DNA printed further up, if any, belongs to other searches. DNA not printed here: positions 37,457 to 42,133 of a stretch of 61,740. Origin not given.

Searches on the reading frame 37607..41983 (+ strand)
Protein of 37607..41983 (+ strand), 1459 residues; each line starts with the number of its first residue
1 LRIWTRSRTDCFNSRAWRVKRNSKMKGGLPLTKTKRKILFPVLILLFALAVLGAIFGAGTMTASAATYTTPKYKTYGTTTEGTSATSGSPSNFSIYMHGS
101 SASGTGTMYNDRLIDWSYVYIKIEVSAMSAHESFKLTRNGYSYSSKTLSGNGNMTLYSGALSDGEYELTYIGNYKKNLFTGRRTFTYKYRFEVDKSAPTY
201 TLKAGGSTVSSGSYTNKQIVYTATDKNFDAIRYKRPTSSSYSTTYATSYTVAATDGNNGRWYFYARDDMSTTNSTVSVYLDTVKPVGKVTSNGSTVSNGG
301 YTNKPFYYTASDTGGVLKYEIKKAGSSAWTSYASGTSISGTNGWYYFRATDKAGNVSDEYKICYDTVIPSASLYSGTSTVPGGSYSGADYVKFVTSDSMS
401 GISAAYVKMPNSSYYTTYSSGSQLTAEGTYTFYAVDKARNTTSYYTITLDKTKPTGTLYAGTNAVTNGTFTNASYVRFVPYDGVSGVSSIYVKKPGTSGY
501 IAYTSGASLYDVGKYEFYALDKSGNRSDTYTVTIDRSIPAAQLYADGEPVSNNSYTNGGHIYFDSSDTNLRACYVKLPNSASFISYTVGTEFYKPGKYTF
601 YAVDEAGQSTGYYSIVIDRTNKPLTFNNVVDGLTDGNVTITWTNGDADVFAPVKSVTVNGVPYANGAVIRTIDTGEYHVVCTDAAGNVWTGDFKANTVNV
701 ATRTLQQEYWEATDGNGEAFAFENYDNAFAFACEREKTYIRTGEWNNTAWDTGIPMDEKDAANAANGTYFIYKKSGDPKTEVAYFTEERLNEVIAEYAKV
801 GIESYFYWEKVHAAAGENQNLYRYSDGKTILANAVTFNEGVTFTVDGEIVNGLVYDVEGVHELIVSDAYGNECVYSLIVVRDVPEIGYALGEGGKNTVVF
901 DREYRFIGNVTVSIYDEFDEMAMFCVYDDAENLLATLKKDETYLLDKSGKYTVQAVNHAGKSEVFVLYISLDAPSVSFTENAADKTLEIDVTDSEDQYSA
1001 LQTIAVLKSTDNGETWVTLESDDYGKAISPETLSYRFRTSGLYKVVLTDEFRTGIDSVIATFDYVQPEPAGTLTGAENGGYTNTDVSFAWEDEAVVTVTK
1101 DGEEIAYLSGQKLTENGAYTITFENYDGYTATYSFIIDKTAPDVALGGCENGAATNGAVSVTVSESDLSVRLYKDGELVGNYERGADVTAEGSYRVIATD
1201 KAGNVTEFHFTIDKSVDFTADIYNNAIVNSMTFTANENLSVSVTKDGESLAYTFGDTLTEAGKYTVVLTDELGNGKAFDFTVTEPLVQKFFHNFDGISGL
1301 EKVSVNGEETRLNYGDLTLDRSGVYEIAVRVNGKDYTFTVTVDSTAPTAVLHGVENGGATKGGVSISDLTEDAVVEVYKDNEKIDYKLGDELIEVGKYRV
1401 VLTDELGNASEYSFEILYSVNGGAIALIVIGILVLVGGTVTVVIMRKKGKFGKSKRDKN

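Call 41: search_protein_families(library=pfam, proteins=[window:37607-41983:+], max_evalue=0.001)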
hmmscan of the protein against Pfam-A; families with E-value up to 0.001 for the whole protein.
window:37607-41983:+ (1459 aa): 1 family
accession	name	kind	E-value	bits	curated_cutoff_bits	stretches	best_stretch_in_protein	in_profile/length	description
PF06832.18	BiPBP_C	-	2.5e-09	37.4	26.8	0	1155-1207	31-87/90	Penicillin-Binding Protein C-terminus Family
